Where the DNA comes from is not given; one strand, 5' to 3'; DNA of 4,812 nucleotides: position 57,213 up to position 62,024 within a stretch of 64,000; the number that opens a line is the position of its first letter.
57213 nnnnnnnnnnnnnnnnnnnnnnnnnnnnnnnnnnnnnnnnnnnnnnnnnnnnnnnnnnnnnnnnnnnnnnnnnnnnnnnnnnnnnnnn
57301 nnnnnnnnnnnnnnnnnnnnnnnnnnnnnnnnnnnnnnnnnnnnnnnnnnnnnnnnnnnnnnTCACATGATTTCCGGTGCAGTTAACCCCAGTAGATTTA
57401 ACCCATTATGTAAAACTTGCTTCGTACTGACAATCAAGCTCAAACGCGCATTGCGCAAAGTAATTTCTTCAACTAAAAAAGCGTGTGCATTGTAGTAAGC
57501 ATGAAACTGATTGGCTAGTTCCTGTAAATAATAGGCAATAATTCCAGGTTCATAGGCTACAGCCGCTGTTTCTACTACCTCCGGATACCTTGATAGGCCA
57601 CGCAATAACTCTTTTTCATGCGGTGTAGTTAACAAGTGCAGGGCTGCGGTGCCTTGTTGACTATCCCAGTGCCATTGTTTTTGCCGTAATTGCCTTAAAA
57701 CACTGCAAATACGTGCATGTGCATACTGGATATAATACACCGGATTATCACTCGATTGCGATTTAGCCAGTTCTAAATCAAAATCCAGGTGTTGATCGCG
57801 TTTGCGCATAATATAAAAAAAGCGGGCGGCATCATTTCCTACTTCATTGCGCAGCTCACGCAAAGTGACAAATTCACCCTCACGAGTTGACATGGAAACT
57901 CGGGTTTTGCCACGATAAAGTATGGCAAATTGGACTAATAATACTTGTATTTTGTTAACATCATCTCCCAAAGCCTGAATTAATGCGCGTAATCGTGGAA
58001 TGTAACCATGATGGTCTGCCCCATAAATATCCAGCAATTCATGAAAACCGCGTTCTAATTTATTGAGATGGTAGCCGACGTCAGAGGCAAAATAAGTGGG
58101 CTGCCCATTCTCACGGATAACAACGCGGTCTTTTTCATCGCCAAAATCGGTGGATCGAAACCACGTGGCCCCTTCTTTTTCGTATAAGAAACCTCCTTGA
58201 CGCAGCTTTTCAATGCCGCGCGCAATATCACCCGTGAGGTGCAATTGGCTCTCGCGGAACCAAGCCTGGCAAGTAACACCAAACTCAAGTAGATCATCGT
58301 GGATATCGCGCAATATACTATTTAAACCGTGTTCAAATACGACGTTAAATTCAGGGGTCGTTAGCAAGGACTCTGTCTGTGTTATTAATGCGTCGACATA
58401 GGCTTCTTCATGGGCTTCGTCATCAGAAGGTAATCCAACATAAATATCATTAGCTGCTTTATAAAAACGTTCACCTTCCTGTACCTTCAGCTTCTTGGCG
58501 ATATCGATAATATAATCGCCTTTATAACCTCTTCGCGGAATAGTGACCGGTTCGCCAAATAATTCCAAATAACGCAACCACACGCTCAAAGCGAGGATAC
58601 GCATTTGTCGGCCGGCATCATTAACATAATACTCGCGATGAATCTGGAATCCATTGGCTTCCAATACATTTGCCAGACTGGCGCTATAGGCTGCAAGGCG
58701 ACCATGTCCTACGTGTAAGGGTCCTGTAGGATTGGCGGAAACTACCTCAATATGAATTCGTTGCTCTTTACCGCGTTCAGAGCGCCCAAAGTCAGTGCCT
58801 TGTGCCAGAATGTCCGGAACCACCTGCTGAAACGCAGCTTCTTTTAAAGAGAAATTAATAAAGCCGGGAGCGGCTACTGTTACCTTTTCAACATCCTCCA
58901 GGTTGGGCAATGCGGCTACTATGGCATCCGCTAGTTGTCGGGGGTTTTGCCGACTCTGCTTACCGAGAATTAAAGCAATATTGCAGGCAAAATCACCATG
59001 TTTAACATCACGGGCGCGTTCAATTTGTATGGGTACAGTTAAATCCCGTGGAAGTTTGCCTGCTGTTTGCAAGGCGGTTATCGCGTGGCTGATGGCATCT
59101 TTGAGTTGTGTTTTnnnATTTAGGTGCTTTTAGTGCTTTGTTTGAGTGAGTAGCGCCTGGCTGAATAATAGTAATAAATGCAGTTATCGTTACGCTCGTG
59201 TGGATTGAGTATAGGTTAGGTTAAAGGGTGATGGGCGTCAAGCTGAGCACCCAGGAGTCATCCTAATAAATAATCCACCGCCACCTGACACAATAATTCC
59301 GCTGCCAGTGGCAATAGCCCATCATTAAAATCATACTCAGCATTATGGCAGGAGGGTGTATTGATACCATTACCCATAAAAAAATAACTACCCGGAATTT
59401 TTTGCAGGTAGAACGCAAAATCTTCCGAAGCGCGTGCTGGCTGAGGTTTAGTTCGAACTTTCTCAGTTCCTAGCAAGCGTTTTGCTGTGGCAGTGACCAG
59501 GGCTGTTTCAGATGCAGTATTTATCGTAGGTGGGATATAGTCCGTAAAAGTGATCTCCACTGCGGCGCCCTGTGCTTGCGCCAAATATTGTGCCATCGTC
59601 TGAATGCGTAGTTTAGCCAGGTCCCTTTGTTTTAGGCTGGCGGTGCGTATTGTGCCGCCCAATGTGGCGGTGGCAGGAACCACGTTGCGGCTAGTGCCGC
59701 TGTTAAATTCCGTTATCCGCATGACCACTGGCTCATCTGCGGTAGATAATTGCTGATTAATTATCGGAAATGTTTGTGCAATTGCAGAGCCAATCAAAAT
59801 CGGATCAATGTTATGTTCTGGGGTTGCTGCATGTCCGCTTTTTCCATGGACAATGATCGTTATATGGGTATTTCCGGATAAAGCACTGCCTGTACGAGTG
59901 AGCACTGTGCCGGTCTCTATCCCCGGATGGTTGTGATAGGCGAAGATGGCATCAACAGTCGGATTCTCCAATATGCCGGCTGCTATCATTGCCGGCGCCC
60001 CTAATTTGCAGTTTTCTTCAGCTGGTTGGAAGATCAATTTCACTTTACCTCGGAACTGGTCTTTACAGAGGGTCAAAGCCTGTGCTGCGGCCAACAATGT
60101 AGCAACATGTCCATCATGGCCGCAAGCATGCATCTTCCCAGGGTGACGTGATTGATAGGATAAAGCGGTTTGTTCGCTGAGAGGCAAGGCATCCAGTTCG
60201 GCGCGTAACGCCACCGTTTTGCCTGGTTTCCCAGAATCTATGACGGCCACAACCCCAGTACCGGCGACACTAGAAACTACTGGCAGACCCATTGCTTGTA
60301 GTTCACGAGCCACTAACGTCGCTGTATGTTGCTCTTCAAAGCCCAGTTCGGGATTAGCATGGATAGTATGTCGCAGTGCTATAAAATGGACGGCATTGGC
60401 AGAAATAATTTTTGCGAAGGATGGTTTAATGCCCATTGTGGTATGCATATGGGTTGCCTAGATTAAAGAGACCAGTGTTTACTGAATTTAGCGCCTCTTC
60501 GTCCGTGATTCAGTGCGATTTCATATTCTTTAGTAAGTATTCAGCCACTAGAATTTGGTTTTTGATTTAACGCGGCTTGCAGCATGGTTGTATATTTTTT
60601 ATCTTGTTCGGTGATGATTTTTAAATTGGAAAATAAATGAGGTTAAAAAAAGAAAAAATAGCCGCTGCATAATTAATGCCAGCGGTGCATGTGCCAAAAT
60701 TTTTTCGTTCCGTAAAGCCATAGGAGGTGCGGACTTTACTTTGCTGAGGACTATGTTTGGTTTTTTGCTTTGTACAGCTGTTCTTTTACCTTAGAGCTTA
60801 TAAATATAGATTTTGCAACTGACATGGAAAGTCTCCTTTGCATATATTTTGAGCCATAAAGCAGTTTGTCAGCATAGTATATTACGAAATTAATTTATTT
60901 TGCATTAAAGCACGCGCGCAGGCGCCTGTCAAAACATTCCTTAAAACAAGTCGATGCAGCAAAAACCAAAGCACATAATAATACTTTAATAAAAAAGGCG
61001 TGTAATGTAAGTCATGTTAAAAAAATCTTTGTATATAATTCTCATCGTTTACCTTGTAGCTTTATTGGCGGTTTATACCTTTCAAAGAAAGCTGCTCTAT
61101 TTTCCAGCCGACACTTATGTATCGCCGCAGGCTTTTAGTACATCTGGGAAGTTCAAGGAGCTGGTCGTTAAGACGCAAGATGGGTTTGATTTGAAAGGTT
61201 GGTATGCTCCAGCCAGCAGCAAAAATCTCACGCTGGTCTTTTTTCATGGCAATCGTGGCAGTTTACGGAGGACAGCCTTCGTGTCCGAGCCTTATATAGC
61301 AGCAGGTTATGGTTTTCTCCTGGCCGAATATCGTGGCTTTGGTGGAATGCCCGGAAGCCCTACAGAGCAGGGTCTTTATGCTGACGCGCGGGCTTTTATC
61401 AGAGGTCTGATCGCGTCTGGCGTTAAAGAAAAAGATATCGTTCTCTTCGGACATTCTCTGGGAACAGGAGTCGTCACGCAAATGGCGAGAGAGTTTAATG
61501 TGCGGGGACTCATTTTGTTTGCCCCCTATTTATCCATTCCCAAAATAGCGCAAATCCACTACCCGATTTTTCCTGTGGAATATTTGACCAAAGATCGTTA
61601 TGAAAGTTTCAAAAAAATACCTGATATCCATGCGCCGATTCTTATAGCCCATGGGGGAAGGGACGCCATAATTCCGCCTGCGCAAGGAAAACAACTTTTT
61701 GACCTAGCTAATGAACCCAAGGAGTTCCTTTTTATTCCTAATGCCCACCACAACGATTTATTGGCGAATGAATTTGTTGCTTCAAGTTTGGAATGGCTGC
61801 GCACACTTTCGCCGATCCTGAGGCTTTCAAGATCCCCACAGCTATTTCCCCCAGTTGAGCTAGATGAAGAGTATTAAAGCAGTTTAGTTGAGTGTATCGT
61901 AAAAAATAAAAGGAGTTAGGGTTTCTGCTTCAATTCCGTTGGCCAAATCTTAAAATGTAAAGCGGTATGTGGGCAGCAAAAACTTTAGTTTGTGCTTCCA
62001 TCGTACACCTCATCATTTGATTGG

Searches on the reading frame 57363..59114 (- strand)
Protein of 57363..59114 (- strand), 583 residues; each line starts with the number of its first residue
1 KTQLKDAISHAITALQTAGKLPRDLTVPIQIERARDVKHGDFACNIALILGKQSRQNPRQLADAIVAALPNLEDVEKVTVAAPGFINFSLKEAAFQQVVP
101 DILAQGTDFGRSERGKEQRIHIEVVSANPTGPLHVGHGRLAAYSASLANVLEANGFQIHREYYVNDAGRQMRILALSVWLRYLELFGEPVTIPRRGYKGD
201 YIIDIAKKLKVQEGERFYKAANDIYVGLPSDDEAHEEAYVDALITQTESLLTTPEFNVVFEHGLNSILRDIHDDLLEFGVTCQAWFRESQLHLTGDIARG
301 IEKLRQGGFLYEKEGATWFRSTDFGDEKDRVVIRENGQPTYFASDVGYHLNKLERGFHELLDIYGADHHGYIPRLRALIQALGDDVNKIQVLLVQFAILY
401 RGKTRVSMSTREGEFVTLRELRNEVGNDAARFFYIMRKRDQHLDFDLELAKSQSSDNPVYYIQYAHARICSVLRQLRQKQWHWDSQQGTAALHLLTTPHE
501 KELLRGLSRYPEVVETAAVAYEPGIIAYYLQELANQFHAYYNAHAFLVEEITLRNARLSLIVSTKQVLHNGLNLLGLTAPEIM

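Call 5: search_protein_families(library=pfam, proteins=[window:57363-59114:-], max_evalue=1)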
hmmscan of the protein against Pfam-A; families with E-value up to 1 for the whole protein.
window:57363-59114:- (583 aa): 4 families
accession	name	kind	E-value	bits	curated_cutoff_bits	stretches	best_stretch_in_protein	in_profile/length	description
PF05746.21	DALR_1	-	7.5e-32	110.3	22.3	1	462-583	1-117/117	DALR anticodon binding domain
PF03485.21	Arg_tRNA_synt_N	-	2.4e-23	83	21.5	1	3-90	2-85/85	Arginyl tRNA synthetase N terminal domain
PF00750.26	tRNA-synt_1d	-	2.2e-19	70.1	23.3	1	99-431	2-304/349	tRNA synthetases class I (R), catalytic domain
PF09334.17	tRNA-synt_1g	-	0.2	10.8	20.1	1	397-455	320-374/391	tRNA synthetases class I (M)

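Call 15: find_related_loci(query=window:57363-59114:-, collection=genome_contigs, flank=10000)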
Query window:57363-59114:- (583 aa) in genome_contigs; peptide patterns used: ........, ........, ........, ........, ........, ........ (x = any residue, [..] = any of these).
399 stretches matched a pattern; 270 encode a relative of the query (tblastn E <= 1e-3); the best 80 are kept; 80 distinct loci.
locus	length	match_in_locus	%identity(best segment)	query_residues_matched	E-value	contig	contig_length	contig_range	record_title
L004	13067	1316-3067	65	1-583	0e+0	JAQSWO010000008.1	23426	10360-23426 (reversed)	MAG: Gammaproteobacteria bacterium isolate C_No_T20_C_bin.79 scaffold_1480, whole genome shotgun sequence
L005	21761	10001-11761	60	1-583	0e+0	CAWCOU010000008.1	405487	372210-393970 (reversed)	MAG: uncultured Gammaproteobacteria bacterium isolate MFD09495.bin.1.55 genome assembly, contig: contig_6608, whole geno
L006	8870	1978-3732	56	1-583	0e+0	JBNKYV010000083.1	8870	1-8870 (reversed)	MAG: Gammaproteobacteria bacterium isolate D1D2.bin.13.orig k141_1813817, whole genome shotgun sequence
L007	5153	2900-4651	56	1-583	0e+0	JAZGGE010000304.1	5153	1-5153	MAG: Methylococcales bacterium isolate SCS4bin.65 SCS4bin.65_304, whole genome shotgun sequence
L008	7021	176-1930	59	1-583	0e+0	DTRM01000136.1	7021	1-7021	MAG TPA_asm: Chromatiaceae bacterium isolate UWMA-0025 NODE_8010_length_7021_cov_0.191708, whole genome shotgun sequence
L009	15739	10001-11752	55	1-583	0e+0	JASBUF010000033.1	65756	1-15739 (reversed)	MAG: Methylophaga sp. isolate BWSM_61 k141_1305605, whole genome shotgun sequence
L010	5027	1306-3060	56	1-583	0e+0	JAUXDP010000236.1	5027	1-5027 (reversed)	MAG: Methylococcaceae bacterium isolate CSMAG_2854 CSMAG_2854_k119_2202800_length_5027_cov_7.5465, whole genome shotgun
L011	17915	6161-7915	55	1-583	0e+0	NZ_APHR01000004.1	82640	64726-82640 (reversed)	Methylophaga lonarensis MPL Contig04, whole genome shotgun sequence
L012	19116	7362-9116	56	1-583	0e+0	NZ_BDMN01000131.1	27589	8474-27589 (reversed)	Bathymodiolus platifrons methanotrophic gill symbiont strain HPD1508-B01-01, whole genome shotgun sequence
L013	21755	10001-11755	56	1-583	0e+0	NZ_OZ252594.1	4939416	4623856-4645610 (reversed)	MAG: Methyloprofundus sp. isolate 22c1434b-94e5-42e0-96fa-434c419c42c8 chromosome 1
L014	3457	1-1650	57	34-583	0e+0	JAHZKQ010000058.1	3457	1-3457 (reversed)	MAG: Gammaproteobacteria bacterium isolate O_S4.2_bin.34 k141_273181, whole genome shotgun sequence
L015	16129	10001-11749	55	1-583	0e+0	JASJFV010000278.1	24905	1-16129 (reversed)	MAG: Gammaproteobacteria bacterium isolate ChSd.bin.21 ChesSed_k141_578265, whole genome shotgun sequence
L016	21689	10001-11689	56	24-583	0e+0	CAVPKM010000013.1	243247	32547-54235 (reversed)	MAG: uncultured Gammaproteobacteria bacterium isolate MFD10064.bin.1.125 genome assembly, contig: contig_44703, whole ge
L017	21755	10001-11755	55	1-583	0e+0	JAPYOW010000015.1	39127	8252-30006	MAG: Methylococcaceae bacterium isolate MOW.metabat2.37_sub MOW_777_length_39127_cov_60.182919, whole genome shotgun seq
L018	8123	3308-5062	56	1-583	0e+0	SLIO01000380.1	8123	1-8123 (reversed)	MAG: Methylomicrobium sp. isolate CSSed165cm_201 CSSed16-5cm-38054, whole genome shotgun sequence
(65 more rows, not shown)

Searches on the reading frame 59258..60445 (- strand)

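Call 5: search_protein_families(library=pfam, proteins=[window:59258-60445:-], max_evalue=1)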
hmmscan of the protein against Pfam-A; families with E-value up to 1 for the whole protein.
window:59258-60445:- (395 aa): 4 families
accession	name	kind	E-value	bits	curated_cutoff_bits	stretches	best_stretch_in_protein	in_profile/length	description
PF01546.33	Peptidase_M20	-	2.8e-41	142.1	24.6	1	79-389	1-204/206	Peptidase family M20/M25/M40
PF07687.19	M20_dimer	-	4.9e-12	46.2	21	1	189-285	3-99/107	Peptidase dimerisation domain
PF04389.22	Peptidase_M28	-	0.0025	18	21.3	1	114-176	37-95/193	Peptidase family M28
PF13692.12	Glyco_trans_1_4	-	0.032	14.9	27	1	42-79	89-125/142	Glycosyl transferases group 1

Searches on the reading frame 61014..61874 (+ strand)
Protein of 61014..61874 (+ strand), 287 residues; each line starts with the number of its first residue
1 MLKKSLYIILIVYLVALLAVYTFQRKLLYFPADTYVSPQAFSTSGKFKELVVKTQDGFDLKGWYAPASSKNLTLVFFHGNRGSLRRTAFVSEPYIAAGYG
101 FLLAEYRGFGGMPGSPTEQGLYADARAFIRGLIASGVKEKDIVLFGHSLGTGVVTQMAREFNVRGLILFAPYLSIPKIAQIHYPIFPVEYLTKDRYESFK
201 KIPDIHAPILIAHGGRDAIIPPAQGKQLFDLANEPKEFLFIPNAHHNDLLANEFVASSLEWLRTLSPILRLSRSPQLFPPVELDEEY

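Call 5: search_protein_families(library=pfam, proteins=[window:61014-61874:+], max_evalue=1)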
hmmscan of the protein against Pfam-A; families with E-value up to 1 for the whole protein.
window:61014-61874:+ (287 aa): 16 families
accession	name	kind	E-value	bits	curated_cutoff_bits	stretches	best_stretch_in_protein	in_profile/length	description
PF12146.15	Hydrolase_4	-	1.3e-17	64.3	27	2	73-177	6-115/239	Serine aminopeptidase, S33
PF12697.13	Abhydrolase_6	-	5.3e-11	44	26.3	1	74-204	1-113/217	Alpha/beta hydrolase family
PF00561.26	Abhydrolase_1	-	3.2e-09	37.3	25.8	2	74-168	3-99/245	alpha/beta hydrolase fold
PF20408.4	Abhydrolase_11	-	4.7e-05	23.7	27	1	123-230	62-150/193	Alpha/beta hydrolase domain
PF06342.18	DUF1057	-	0.00044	19.8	21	1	67-171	31-135/297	Alpha/beta hydrolase of unknown function (DUF1057)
PF01738.24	DLH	-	0.00086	19.4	21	1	122-228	78-165/217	Dienelactone hydrolase family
PF02230.22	Abhydrolase_2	-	0.006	16.9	23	1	126-158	91-123/217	Phospholipase/Carboxylesterase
PF03959.19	FSH1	-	0.017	15.3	21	1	193-246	147-200/211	Serine hydrolase (FSH1)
PF10230.15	LIDHydrolase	-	0.023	14.9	27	1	125-171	68-118/262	Lipid-droplet associated hydrolase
PF20434.5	BD-FAE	-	0.049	13.6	26.8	1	206-229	189-212/215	BD-FAE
PF03583.20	LIP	-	0.067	13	23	0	93-158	21-88/286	Secretory lipase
PF12695.13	Abhydrolase_5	-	0.069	13.4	27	1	138-186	55-104/164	Alpha/beta hydrolase family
PF00326.27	Peptidase_S9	-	0.089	12.7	22.6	1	194-246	127-187/213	Prolyl oligopeptidase family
PF07859.19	Abhydrolase_3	-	0.17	12.1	25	1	124-188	51-109/210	alpha/beta hydrolase fold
PF17352.7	MFS18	-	0.21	12.3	25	1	88-120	58-88/96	Male Flower Specific protein 18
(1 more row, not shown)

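Call 47: find_homologous_proteins(query=window:61014-61874:+, max_evalue=1e-20)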
Query window:61014-61874:+ (287 aa): 1289 proteins with E <= 1e-20 among 3346 candidates; the best 120 are listed.
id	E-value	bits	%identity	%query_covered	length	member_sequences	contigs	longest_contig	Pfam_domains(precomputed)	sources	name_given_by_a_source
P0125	2.2e-188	643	100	100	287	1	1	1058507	PF12697.14,PF00561.27,PF12146.16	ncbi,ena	-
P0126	6.4e-124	431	70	93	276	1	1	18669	PF20408.5,PF12697.14,PF06342.19,PF00561.27,PF12146.16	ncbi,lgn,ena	ncbi:MAG: alpha/beta hydrolase [Alphaproteobacteria bacterium]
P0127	9.4e-121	421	71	85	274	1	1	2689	PF20408.5,PF12697.14,PF00561.27,PF12146.16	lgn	-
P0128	4.4e-116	405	64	95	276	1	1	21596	PF20408.5,PF12697.14,PF00561.27,PF12146.16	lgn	-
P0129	5.4e-116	405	67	92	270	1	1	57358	PF12697.14,PF06342.19,PF00561.27,PF12146.16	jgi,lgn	-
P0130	2.4e-113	396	65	89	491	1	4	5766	PF12697.14,PF10230.16,PF00561.27,PF06821.20,PF12146.16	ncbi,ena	-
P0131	3.1e-111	389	65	92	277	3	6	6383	PF12697.14,PF06342.19,PF00561.27,PF12146.16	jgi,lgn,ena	-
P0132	3.1e-111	389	64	92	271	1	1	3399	PF12697.14,PF06342.19,PF00561.27,PF12146.16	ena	-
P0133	4.2e-111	389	66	90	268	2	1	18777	PF20408.5,PF12697.14,PF03583.21,PF00561.27,PF12146.16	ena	-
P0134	9.6e-110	384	62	93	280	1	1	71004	PF12697.14,PF00561.27,PF12146.16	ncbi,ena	-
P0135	1.4e-108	381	62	92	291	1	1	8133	PF12697.14,PF00561.27,PF12146.16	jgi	jgi:fermentation-respiration switch protein FrsA (DUF1100 family)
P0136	6.6e-108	378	64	89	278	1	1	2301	PF12697.14,PF00561.27,PF12146.16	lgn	-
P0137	1.1e-107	378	63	92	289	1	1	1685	PF20408.5,PF12697.14,PF00561.27,PF12146.16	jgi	jgi:fermentation-respiration switch protein FrsA (DUF1100 family)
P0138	2.1e-107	377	63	92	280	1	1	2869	PF12697.14,PF00561.27,PF12146.16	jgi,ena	-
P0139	2.1e-106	374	62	86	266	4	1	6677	PF12697.14,PF06342.19,PF00561.27,PF12146.16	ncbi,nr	ncbi:MAG: alpha/beta fold hydrolase, partial [Beijerinckiaceae bacterium]|nr:alpha/beta fold hydrola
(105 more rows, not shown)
